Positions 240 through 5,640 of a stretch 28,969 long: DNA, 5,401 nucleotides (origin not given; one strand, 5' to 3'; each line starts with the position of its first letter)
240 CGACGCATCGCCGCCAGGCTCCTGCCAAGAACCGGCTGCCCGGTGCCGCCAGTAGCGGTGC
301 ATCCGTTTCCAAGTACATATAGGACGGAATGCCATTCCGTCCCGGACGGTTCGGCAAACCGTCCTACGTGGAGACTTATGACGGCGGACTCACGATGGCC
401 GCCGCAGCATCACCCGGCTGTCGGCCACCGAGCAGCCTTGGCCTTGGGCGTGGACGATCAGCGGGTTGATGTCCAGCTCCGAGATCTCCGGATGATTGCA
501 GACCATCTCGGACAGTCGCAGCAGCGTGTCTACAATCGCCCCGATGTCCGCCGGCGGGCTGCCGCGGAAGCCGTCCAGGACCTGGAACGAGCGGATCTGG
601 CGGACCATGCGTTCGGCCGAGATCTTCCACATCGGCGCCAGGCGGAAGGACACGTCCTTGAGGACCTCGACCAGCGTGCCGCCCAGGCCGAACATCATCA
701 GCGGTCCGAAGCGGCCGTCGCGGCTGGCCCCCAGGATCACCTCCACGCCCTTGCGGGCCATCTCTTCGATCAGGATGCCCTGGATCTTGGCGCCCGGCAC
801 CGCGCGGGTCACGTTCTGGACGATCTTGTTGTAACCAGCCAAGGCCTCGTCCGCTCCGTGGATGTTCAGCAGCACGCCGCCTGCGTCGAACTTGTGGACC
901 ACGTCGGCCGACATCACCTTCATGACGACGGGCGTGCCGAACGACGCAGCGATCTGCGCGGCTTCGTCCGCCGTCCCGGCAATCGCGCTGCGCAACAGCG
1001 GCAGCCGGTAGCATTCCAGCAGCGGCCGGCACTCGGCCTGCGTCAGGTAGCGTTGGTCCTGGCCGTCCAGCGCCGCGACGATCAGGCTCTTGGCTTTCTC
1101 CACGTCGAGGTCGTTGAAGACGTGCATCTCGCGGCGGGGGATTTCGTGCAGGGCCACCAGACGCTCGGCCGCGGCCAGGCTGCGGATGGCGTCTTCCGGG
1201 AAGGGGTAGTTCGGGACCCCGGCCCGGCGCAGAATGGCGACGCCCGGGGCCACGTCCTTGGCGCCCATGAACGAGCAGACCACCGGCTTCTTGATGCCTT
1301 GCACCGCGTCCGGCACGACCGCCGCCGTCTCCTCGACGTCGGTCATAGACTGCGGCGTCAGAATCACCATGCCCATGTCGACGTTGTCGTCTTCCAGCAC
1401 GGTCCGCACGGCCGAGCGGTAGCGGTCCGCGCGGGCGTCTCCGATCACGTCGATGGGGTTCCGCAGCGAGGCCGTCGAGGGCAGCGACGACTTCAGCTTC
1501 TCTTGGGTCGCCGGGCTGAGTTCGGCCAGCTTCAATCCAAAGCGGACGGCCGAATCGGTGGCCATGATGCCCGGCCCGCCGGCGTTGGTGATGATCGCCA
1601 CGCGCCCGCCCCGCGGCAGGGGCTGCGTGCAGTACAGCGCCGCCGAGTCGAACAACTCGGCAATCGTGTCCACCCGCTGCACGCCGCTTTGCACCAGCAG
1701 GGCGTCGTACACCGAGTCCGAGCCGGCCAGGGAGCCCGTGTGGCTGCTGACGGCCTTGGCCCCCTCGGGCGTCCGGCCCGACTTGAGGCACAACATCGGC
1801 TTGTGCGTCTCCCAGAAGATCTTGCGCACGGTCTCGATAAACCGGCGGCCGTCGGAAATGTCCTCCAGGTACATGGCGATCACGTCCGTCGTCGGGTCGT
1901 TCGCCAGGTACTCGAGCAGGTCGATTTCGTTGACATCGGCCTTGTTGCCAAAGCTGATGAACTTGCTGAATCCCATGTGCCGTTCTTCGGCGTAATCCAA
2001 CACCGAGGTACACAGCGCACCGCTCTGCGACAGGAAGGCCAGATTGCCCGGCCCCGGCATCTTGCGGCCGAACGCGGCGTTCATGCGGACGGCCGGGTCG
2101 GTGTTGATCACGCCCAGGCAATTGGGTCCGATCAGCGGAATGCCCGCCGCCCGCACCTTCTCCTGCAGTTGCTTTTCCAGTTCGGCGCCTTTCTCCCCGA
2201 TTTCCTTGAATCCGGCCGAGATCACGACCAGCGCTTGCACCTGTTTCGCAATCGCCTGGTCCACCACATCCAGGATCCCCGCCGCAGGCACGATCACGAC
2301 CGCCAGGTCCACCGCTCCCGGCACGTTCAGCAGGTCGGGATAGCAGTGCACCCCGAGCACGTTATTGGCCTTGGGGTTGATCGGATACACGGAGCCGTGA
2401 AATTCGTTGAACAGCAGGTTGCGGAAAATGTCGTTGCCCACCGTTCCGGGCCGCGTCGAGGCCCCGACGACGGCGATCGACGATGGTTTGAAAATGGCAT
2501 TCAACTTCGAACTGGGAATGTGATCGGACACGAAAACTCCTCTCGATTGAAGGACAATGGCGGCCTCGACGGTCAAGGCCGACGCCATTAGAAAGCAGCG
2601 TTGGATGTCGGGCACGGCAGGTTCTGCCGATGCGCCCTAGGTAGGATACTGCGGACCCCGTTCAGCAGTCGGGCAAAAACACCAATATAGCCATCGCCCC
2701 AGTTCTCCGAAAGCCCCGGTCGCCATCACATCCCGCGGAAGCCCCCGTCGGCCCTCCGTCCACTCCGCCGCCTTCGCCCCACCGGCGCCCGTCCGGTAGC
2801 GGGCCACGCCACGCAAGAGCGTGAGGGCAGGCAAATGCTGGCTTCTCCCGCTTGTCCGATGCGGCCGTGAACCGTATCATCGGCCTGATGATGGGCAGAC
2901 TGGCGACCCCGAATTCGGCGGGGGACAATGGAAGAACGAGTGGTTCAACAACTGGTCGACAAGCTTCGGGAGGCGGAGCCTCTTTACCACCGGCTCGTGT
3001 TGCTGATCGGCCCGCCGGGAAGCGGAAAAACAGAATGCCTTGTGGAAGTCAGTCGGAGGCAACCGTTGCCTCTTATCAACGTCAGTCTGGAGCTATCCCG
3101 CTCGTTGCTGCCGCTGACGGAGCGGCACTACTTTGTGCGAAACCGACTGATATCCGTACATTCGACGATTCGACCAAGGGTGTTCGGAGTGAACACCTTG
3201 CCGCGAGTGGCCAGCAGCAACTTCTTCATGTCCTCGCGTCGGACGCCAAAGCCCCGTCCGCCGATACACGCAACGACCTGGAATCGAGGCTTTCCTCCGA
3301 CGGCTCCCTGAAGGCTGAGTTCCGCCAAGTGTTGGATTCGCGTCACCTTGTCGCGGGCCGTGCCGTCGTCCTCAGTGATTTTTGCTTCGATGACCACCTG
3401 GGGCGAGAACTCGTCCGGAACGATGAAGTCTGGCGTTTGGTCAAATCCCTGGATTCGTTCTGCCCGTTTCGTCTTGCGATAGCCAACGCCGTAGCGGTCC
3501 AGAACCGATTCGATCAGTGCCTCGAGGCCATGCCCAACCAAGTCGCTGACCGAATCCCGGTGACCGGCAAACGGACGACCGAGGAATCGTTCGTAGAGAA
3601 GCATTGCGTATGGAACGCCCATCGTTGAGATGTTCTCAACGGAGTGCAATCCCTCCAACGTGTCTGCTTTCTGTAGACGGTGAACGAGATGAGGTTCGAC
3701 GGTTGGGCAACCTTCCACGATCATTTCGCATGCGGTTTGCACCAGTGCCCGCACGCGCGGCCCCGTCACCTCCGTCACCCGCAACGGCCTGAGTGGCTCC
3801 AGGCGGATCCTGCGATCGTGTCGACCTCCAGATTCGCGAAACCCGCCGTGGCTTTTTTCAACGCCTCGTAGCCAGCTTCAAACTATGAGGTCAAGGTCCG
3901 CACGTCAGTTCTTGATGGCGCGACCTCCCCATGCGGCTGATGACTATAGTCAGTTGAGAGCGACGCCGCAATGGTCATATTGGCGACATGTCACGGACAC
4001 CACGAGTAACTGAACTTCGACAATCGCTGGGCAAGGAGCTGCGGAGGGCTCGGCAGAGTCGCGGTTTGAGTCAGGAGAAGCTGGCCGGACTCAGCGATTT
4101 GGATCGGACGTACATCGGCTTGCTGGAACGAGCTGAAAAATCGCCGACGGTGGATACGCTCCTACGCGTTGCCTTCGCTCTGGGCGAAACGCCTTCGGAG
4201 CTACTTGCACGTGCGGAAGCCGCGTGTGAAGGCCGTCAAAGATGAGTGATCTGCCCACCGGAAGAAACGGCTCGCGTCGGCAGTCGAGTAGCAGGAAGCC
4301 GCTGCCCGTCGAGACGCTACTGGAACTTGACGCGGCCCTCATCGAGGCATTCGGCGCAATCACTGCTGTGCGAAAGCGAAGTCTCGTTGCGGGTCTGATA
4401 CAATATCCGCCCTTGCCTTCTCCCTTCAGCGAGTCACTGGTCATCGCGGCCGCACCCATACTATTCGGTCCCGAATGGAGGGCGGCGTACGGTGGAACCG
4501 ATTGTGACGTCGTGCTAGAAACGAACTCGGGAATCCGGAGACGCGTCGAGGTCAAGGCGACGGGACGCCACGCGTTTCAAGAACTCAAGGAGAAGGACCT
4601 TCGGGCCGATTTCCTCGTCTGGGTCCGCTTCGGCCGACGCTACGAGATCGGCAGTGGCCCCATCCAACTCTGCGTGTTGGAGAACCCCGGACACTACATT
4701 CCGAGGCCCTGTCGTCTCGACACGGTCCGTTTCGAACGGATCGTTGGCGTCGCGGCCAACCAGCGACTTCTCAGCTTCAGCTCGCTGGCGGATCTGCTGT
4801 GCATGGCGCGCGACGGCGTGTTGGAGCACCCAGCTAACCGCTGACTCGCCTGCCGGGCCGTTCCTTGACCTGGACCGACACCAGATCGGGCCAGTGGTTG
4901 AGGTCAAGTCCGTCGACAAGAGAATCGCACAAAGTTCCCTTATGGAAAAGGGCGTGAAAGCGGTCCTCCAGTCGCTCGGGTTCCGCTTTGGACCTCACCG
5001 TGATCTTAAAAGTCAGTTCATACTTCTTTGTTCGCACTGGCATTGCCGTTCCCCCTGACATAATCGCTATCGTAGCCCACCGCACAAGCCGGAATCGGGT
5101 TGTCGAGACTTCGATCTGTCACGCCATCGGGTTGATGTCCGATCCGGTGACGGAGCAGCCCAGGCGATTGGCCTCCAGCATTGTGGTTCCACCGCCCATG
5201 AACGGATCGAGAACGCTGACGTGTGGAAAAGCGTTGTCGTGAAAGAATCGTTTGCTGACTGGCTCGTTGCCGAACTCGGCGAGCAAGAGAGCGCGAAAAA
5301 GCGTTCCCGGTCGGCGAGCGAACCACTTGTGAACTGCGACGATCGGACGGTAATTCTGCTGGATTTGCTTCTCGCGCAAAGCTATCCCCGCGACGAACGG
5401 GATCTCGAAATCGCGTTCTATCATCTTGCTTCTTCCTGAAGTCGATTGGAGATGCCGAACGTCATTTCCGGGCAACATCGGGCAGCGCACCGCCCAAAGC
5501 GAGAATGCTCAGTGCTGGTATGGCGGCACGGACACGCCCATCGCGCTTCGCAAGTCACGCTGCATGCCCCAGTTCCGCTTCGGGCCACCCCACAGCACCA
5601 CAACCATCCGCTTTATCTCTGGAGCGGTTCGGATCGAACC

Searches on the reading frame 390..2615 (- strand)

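Call 47: search_protein_families(library=ncbifam, proteins=[window:390-2615:-], max_evalue=0.01)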
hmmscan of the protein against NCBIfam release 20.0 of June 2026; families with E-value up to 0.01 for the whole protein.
window:390-2615:- (741 aa): 9 families
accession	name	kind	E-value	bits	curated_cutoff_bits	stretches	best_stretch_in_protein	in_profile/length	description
NF045493.1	HydDutCoALig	equivalog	4.5e-199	663.4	1300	1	40-737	5-698/698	4-hydroxybutyrate--CoA ligase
TIGR02717.1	AcCoA-syn-alpha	equivalog_domain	6.8e-169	562.3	567.15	1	38-482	1-442/447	acetate--CoA ligase alpha subunit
NF045494.1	AcCoALig_Archglob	equivalog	4e-165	550.9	1200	2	13-482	196-658/665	acetate--CoA ligase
NF045492.1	HydPropCoALig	equivalog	1.2e-151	506.4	1300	2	16-482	223-689/700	3-hydroxypropionate--CoA ligase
NF004230.0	PRK05678.1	equivalog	1.4e-13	50.7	336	1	102-297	66-252/291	succinate--CoA ligase subunit alpha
TIGR01019.1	sucCoAalpha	subfamily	2.9e-12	46.6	353.2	1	102-320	64-277/286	succinate--CoA ligase subunit alpha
NF001913.0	PRK00696.1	equivalog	1.2e-09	37.7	370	1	529-736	8-217/388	ADP-forming succinate--CoA ligase subunit beta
TIGR01016.1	sucCoAbeta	subfamily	2.8e-08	33.1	375.55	1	529-735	8-216/386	succinate-CoA ligase subunit beta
NF010647.0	PRK14046.1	equivalog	0.0009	18.4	604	0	386-468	285-367/392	malate--CoA ligase subunit beta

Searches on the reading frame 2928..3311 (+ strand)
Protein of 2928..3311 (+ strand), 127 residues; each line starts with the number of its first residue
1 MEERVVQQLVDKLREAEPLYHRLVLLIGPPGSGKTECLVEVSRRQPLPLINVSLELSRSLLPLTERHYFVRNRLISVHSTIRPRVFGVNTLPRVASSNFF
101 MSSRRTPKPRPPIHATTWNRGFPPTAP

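Call 4: search_protein_families(library=pfam, proteins=[window:2928-3311:+], max_evalue=0.1)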
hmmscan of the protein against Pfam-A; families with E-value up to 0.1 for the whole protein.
window:2928-3311:+ (127 aa): 11 families
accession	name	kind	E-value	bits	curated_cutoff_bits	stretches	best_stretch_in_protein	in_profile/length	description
PF13191.12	AAA_16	-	0.00084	20.3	32.6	1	6-44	12-47/167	AAA ATPase domain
PF25199.1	nSTAND_NTPase5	-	0.0028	17.9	34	1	4-41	23-61/145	Novel STAND NTPase 5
PF00004.35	AAA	-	0.0039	18.1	21.2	1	24-54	1-31/131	ATPase family associated with various cellular activities (AAA)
PF13671.12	AAA_33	-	0.0076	17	27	1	23-51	1-29/143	AAA domain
PF13245.12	AAA_19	-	0.01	16.5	25.1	1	19-41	9-31/134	AAA domain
PF13238.12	AAA_18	-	0.012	16.6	29.4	1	24-49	1-25/128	AAA domain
PF13401.12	AAA_22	-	0.014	16.1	27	1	21-47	5-34/130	AAA domain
PF13086.12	AAA_11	-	0.02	15.1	27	1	23-45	19-41/257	AAA domain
PF07728.20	AAA_5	-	0.024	15.1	22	1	24-44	2-22/139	AAA domain (dynein-related subfamily)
PF20720.3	nSTAND3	-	0.052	13.7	27.2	1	21-37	17-33/155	Novel STAND NTPase 3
PF13207.12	AAA_17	-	0.057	14.1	27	1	27-53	1-27/136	AAA domain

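Call 5: search_protein_families(library=padloc, proteins=[window:2928-3311:+], max_evalue=0.1)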
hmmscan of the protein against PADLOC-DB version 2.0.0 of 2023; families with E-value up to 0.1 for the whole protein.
window:2928-3311:+ (127 aa): 9 families
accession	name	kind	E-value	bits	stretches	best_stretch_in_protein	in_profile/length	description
PDLC02496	BrxF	-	3.6e-19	67.3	1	1-70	1-70/158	BrxF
PDLC02497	BrxF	-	3.8e-14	50.8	1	5-72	3-72/158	BrxF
PDLC02499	BrxF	-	5.3e-09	34.5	1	3-67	3-67/133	BrxF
PDLC02196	IetA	-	0.0001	19.9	1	10-54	111-155/374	-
PDLC02195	IetA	-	0.00025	18.5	1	10-55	126-171/395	-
PDLC04232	IetA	-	0.003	15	1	21-53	116-148/330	-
PDLC04140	mad8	-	0.0046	14.5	1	22-43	28-49/314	mads_8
PDLC00915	TRIP13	-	0.016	12.6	1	17-36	60-78/302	TRIP13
PDLC03920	MkoA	-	0.037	10.2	1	22-42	632-652/1112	-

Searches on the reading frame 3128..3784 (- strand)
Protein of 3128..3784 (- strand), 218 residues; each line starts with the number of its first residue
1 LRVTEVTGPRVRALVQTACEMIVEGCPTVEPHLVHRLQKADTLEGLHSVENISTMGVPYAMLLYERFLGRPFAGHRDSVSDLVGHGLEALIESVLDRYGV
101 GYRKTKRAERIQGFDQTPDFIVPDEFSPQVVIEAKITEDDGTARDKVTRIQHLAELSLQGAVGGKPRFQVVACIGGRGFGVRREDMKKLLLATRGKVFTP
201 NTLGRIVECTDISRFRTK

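Call 4: search_protein_families(library=pfam, proteins=[window:3128-3784:-], max_evalue=0.1)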
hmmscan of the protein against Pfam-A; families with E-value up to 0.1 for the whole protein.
window:3128-3784:- (218 aa): 1 family
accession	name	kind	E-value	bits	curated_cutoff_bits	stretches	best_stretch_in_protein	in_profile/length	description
PF14811.11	TPD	-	0.0064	16.8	27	1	76-124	23-70/138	Protein of unknown function TPD sequence-motif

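Call 5: search_protein_families(library=padloc, proteins=[window:3128-3784:-], max_evalue=0.1)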
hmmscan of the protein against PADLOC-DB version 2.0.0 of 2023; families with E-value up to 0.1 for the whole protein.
window:3128-3784:- (218 aa): 0 families

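Call 47: search_protein_families(library=ncbifam, proteins=[window:3128-3784:-], max_evalue=0.01)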
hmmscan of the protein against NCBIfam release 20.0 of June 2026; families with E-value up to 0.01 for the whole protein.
window:3128-3784:- (218 aa): 0 families

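Call 70: search_solved_structures(query=window:3128-3784:-, max_evalue=1)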
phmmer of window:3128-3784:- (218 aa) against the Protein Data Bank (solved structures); distinct sequences matched with E-value up to 1: 1.
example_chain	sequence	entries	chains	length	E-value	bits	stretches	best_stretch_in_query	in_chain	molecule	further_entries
2dyi_A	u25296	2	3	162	0.73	12.6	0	52-91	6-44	Probable 16S rRNA-processing protein rimM | Ribosome maturation factor rimM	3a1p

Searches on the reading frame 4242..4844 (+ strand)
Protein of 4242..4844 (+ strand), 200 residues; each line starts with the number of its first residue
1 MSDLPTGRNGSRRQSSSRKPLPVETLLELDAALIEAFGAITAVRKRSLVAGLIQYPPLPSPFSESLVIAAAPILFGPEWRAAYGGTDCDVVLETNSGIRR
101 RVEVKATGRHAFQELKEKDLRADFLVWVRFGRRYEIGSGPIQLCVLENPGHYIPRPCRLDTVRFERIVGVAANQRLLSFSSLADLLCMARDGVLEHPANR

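Call 4: search_protein_families(library=pfam, proteins=[window:4242-4844:+], max_evalue=0.1)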
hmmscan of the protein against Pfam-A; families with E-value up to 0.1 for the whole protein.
window:4242-4844:+ (200 aa): 0 families

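Call 5: search_protein_families(library=padloc, proteins=[window:4242-4844:+], max_evalue=0.1)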
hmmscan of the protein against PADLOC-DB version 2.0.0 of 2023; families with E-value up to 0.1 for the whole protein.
window:4242-4844:+ (200 aa): 0 families

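Call 47: search_protein_families(library=ncbifam, proteins=[window:4242-4844:+], max_evalue=0.01)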
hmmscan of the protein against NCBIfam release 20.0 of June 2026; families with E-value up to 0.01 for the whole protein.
window:4242-4844:+ (200 aa): 0 families

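Call 71: search_solved_structures(query=window:4242-4844:+, max_evalue=1)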
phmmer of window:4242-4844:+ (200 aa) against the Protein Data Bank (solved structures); distinct sequences matched with E-value up to 1: 0.

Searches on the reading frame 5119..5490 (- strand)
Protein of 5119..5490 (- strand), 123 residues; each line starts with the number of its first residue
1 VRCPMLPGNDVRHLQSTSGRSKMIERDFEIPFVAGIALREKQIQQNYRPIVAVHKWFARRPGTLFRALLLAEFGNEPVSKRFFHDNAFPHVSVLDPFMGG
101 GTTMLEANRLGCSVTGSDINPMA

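Call 4: search_protein_families(library=pfam, proteins=[window:5119-5490:-], max_evalue=0.1)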
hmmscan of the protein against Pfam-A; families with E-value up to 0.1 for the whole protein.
window:5119-5490:- (123 aa): 3 families
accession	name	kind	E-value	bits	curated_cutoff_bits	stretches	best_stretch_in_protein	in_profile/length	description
PF06634.17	DUF1156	-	6.9e-06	26.5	24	1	36-79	10-52/73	Protein of unknown function (DUF1156)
PF01555.25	N6_N4_Mtase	-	4.9e-05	23.8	26.7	1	92-121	184-213/221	DNA methylase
PF02086.21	MethyltransfD12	-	0.027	14.6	22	1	92-121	23-52/253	D12 class N6 adenine-specific DNA methyltransferase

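Call 5: search_protein_families(library=padloc, proteins=[window:5119-5490:-], max_evalue=0.1)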
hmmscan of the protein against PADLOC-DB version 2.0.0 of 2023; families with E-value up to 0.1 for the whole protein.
window:5119-5490:- (123 aa): 34 families (the best 25 are shown)
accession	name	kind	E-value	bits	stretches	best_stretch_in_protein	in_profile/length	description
PDLC00661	HmaB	-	1.6e-12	44.1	2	75-123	125-171/973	DNA-adenine methylase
PDLC00660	HmaB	-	1.2e-11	41.3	2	76-123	127-172/967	DNA-adenine methylase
PDLC03322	MTase_II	-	3.6e-06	24.1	1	92-123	67-98/446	Type II methyltransferase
PDLC02189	DUF1156_MTase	-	5.4e-06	22.9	1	92-123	166-197/944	-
PDLC03224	MTase_II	-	8.9e-06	22.9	1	92-122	96-126/481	Type II methyltransferase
PDLC03233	MTase_II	-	1.8e-05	21.5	2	92-123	124-155/731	Type II methyltransferase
PDLC03325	MTase_II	-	2.1e-05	21.5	1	92-122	94-124/426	Type II methyltransferase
PDLC03316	MTase_II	-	2.3e-05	21.6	1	92-123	336-367/390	Type II methyltransferase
PDLC03353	MTase_II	-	2.7e-05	21.8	1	92-120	211-239/260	Type II methyltransferase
PDLC03351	MTase_II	-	3e-05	21.3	1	93-121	150-178/348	Type II methyltransferase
PDLC04134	mad2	-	3.7e-05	20.7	1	87-123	289-325/492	mads_2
PDLC03259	MTase_II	-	5.6e-05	20.1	1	67-120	192-244/423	Type II methyltransferase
PDLC03360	MTase_II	-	6.2e-05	20.2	1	91-122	66-97/441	Type II methyltransferase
PDLC03364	MTase_II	-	6.5e-05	20.1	1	91-123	60-92/380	Type II methyltransferase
PDLC03249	MTase_II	-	0.00013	18.9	1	93-122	142-171/541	Type II methyltransferase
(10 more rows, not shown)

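Call 47: search_protein_families(library=ncbifam, proteins=[window:5119-5490:-], max_evalue=0.01)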
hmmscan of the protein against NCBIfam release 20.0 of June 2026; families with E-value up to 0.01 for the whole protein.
window:5119-5490:- (123 aa): 2 families
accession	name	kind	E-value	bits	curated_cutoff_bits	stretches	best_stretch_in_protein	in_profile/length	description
NF042963.1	DUF1156_antiphage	equivalog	6.1e-08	31.2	1000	1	91-123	185-217/960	anti-phage-associated DUF1156 domain-containing protein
TIGR01177.1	TIGR01177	hypoth_equivalog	0.00034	20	316.55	1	92-120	185-213/330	TIGR01177 family methyltransferase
